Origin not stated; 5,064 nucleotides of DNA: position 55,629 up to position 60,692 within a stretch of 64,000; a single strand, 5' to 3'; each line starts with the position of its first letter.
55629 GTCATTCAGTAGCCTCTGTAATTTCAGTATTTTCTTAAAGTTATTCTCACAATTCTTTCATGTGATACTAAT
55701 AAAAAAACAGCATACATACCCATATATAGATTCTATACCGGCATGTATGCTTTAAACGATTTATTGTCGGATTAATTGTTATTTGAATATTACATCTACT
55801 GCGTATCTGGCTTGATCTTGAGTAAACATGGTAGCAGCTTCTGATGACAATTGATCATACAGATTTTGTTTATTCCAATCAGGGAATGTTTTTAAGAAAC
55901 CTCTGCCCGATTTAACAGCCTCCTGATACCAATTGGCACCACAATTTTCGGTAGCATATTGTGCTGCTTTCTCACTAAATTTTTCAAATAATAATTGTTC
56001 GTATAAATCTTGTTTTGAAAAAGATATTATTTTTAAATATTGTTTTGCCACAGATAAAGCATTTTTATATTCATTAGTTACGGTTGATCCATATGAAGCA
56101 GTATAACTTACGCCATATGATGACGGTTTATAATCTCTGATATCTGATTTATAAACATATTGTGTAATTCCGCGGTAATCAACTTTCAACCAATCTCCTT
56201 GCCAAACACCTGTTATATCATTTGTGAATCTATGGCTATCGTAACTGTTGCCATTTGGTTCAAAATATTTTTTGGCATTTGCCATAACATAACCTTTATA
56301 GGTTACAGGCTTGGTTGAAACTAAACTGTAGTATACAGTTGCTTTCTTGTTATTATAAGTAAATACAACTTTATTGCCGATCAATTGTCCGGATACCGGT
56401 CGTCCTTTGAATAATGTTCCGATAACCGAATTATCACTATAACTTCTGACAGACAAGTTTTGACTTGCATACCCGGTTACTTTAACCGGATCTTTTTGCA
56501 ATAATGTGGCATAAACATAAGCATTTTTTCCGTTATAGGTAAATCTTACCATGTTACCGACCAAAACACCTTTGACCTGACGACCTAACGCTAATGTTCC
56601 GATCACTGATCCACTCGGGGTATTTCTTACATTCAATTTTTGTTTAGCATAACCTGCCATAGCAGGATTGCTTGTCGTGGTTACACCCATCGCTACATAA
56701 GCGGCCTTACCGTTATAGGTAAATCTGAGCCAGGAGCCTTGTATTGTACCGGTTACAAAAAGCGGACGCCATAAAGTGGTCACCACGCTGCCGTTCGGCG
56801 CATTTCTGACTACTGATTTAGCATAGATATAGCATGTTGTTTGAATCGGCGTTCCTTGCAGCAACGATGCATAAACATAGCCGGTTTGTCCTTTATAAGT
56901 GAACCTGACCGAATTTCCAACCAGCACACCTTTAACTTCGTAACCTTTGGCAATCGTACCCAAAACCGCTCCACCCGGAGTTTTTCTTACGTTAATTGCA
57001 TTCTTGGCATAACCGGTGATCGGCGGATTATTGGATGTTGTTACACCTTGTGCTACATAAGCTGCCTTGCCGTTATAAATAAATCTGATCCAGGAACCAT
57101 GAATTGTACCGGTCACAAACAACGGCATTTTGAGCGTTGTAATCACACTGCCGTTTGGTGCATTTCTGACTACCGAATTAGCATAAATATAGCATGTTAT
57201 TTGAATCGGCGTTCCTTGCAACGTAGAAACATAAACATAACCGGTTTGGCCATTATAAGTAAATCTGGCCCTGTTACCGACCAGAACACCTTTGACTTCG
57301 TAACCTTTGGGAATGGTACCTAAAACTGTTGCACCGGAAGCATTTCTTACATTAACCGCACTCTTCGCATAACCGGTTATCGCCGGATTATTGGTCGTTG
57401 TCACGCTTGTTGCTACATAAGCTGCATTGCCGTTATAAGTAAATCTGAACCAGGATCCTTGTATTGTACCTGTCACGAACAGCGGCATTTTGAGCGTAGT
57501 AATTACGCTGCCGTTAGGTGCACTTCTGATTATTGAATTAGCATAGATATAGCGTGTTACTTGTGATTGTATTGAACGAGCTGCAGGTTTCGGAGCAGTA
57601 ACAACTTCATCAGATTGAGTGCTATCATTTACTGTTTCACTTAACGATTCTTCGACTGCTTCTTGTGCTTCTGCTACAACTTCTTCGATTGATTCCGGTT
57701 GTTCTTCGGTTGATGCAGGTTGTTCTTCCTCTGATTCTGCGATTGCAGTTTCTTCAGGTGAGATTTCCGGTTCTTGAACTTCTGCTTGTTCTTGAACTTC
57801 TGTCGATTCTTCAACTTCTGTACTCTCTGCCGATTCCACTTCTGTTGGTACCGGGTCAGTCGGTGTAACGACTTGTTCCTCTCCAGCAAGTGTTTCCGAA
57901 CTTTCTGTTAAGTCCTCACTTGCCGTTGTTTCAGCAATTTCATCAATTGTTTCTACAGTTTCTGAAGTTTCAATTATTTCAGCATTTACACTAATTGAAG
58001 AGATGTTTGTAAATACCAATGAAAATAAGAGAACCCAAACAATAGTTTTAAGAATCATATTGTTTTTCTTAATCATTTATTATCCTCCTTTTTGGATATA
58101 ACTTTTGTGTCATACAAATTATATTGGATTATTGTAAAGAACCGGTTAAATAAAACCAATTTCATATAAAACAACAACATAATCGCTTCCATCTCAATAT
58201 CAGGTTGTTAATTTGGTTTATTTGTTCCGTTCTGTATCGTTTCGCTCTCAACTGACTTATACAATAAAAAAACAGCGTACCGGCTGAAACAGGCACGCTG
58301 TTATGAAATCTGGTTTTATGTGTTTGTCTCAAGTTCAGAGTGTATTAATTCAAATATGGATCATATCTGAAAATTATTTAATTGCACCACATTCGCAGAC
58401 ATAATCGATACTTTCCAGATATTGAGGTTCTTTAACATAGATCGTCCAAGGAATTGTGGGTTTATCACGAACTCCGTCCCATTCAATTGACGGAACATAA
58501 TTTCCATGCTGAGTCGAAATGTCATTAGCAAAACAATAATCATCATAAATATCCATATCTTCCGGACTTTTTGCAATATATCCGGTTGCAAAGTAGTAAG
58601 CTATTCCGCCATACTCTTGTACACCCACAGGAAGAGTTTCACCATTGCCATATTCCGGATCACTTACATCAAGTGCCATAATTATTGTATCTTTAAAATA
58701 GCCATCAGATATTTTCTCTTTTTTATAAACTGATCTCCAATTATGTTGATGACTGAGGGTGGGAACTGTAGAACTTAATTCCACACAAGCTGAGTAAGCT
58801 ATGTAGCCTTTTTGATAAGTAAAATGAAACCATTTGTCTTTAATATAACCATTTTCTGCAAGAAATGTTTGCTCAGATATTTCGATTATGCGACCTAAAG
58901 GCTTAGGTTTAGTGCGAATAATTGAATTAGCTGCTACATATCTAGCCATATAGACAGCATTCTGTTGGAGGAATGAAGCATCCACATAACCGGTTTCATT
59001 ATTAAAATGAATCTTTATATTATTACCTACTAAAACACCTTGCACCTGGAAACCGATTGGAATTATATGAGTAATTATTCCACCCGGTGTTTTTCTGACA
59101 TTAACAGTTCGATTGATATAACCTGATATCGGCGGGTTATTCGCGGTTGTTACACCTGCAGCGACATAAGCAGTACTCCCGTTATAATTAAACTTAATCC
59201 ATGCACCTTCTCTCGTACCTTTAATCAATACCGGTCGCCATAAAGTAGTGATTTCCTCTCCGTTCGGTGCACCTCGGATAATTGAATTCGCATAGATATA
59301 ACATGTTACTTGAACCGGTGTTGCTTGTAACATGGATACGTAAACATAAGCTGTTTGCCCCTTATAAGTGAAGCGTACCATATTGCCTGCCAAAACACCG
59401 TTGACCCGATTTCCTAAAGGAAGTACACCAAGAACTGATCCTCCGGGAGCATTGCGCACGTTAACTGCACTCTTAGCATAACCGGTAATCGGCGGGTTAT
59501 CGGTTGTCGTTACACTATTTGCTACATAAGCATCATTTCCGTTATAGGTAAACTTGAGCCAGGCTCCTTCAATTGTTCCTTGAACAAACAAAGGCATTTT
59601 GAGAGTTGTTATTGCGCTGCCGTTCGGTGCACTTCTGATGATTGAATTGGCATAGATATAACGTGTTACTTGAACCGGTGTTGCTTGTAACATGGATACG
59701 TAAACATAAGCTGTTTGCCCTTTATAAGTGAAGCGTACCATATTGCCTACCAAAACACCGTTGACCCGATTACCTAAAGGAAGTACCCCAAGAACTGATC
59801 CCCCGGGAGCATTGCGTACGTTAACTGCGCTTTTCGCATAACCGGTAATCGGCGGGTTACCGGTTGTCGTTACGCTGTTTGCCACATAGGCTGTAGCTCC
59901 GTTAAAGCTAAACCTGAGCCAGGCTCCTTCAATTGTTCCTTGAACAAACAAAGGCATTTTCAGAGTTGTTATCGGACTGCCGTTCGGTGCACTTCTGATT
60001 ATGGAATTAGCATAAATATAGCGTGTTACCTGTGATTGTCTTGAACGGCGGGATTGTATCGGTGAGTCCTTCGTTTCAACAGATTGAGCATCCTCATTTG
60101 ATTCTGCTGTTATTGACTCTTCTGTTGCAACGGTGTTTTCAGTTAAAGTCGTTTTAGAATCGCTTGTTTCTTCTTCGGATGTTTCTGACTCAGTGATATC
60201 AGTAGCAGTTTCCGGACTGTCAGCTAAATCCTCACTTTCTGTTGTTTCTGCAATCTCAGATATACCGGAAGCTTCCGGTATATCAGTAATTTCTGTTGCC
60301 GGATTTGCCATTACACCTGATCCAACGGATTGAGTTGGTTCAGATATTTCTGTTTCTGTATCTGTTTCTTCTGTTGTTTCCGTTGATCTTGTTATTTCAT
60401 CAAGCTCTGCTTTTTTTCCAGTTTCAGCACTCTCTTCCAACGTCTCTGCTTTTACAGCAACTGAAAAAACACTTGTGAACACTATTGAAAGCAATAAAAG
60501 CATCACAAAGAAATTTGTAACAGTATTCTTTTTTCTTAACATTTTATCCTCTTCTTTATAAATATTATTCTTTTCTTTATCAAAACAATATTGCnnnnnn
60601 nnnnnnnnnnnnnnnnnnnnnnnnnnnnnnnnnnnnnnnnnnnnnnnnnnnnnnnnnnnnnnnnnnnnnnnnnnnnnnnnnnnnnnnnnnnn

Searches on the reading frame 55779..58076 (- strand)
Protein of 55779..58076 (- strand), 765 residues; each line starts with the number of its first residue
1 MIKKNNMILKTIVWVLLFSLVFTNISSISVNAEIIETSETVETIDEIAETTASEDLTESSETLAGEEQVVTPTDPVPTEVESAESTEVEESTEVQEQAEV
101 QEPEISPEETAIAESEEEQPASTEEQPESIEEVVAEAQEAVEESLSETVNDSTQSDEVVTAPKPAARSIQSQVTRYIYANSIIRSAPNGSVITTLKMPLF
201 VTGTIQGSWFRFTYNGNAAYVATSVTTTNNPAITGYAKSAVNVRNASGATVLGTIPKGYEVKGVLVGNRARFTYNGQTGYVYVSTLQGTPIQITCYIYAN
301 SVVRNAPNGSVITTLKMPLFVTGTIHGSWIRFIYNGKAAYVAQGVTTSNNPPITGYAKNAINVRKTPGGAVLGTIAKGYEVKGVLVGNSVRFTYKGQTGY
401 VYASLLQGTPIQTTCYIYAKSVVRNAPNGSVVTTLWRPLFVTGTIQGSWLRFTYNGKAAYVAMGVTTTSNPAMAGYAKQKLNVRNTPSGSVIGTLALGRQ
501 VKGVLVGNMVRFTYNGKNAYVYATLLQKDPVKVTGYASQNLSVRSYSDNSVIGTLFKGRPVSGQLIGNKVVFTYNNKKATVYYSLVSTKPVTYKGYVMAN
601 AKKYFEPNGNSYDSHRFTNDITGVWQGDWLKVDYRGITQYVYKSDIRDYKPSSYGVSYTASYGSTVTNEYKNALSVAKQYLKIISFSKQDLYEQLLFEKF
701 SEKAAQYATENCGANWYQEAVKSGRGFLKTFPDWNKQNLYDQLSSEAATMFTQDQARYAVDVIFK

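Call 5: search_protein_families(library=pfam, proteins=[window:55779-58076:-], max_evalue=0.01)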
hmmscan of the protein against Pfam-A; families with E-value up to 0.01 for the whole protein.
window:55779-58076:- (765 aa): 6 families
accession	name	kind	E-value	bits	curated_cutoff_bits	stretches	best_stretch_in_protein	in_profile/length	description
PF07553.16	Lipoprotein_Ltp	-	5.1e-23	81.4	23.2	2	669-711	2-47/48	Host cell surface-exposed lipoprotein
PF08239.17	SH3_3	-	8e-14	52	27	0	239-286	1-53/54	Bacterial SH3 domain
PF06347.19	SH3_4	-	1.9e-06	28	24.1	0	391-408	38-56/56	Bacterial SH3 domain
PF10008.16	DUF2251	-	0.00034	21.3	25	0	389-437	11-61/94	Uncharacterized protein conserved in bacteria (DUF2251)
PF19844.4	DUF6319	-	0.0048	17.5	23.9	0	192-225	29-61/115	Family of unknown function (DUF6319)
PF07660.19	STN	-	0.0048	17.1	28.4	0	529-571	6-48/52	Secretin and TonB N terminus short domain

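Call 31: find_related_loci(query=window:55779-58076:-, collection=metagenome_contigs, flank=10000)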
Query window:55779-58076:- (765 aa) in metagenome_contigs; peptide patterns used: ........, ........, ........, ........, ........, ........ (x = any residue, [..] = any of these).
124 stretches matched a pattern, but none encodes a relative of the query by tblastn (E <= 1e-3).
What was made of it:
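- Tried and rejected: A metagenome scan with the g11 protein gave no confirmed locus (call 31).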

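Call 76: search_protein_families(library=padloc, proteins=[window:55779-58076:-], max_evalue=0.001)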
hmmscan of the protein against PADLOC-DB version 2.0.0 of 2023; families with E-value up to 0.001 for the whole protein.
window:55779-58076:- (765 aa): 0 families

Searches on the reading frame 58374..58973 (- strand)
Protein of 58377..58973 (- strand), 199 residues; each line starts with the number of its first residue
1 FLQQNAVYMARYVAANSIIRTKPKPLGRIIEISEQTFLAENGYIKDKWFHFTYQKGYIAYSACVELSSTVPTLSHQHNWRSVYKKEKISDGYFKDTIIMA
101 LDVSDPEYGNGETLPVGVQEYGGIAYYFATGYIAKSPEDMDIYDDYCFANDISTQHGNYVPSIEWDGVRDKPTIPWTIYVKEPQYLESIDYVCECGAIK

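Call 29: search_protein_families(library=pfam, proteins=[window:58377-58973:-], max_evalue=1)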
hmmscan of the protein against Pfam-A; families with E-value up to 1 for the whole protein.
seq(199 aa): 0 families

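Call 63: find_homologous_proteins(query=window:58377-58949:-, max_evalue=0.001)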
Query seq(191 aa): 28 candidates shared short words with the query, none scored E <= 0.001.
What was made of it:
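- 58374..60542 (-): g12: signal peptide, spacer, 7 SH3b repeats (internal A-B duplication), 134-aa orphan C-terminal domain. No homolog was found (call 63).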

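Call 69: predict_structure(protein=window:58374-58946:-)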
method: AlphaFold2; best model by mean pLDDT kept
length: 190 residues; sequences in the alignment: 1
mean_pLDDT: 32.4   pTM: 0.31
mean pLDDT of the five models: 32.4, 30.2, 27.6, 26.1, 24.7
residues with pLDDT >= 90: 0; 70-90: 0; 50-70: 2; < 50: 188
segments of 3 or more residues with pLDDT < 50: 1-39, 41-89, 91-190
pLDDT, mean of each block of 10 residues (from residue 1): 20 21 26 43 40 43 37 42 44 44 37 39 32 29 24 26 24 23 23
secondary structure, 60 per line:
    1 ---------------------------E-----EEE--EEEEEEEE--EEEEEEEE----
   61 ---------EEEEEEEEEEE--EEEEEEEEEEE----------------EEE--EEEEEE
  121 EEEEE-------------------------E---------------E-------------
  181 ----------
elements in order: E34-36 E39-46 E49-56 E70-80 E83-93 E110-112 E115-125
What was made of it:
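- Tried and rejected: A single-sequence AlphaFold run of the g12 C-terminal region failed (pLDDT 32; call 69), so I ran no fold search on it.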

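Call 78: search_protein_families(library=phrogs, proteins=[window:58374-58946:-], max_evalue=0.001)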
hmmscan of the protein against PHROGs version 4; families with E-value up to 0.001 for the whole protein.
window:58374-58946:- (190 aa): 0 families

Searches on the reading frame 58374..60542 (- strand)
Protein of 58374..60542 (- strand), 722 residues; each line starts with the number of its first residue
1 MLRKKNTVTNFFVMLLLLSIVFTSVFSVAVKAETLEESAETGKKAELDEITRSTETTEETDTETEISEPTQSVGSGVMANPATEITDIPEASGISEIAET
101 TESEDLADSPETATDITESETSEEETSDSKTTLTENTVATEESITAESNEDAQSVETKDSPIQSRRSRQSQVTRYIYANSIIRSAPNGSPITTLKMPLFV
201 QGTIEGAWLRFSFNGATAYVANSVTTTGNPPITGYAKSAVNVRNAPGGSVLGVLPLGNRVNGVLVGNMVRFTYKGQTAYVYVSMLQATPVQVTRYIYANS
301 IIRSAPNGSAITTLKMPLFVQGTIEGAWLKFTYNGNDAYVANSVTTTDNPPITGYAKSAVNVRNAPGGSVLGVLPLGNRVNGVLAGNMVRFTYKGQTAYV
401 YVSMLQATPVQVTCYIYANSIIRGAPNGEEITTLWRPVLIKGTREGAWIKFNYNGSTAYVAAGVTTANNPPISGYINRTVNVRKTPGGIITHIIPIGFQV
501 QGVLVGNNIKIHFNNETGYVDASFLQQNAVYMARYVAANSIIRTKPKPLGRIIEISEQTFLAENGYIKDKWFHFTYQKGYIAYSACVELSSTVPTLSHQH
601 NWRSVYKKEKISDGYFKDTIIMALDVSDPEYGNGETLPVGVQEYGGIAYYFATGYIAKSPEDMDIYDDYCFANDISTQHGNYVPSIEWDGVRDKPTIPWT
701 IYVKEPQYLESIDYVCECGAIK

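Call 5: search_protein_families(library=pfam, proteins=[window:58374-60542:-], max_evalue=0.01)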
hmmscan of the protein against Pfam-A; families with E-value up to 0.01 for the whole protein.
window:58374-60542:- (722 aa): 1 family
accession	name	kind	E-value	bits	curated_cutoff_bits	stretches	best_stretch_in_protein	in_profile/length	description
PF08239.17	SH3_3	-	2.4e-18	66.5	27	0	358-404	1-52/54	Bacterial SH3 domain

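Call 66: search_protein_families(library=ncbifam, proteins=[window:58374-60542:-], max_evalue=0.001)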
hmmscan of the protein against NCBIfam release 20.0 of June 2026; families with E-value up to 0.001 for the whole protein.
window:58374-60542:- (722 aa): 4 families
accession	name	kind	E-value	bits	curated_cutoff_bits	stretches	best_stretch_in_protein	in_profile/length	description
NF040670.1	wall_bind_EntA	exception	7.4e-12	45.3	560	0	324-408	60-144/291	cell wall-binding protein EntA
NF040676.1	wall_bind_EntB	exception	4.5e-07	28.7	780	0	325-408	61-144/490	cell wall-binding protein EntB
NF040677.1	wall_bind_EntC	exception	2.1e-06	26.8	770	0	446-470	123-147/422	cell wall-binding protein EntC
NF040675.1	wall_bind_EntD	exception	2.3e-05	23.7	590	0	361-472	34-148/310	cell wall-binding protein EntD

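Call 76: search_protein_families(library=padloc, proteins=[window:58374-60542:-], max_evalue=0.001)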
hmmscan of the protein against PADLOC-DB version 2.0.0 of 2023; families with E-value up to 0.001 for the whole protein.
window:58374-60542:- (722 aa): 0 families
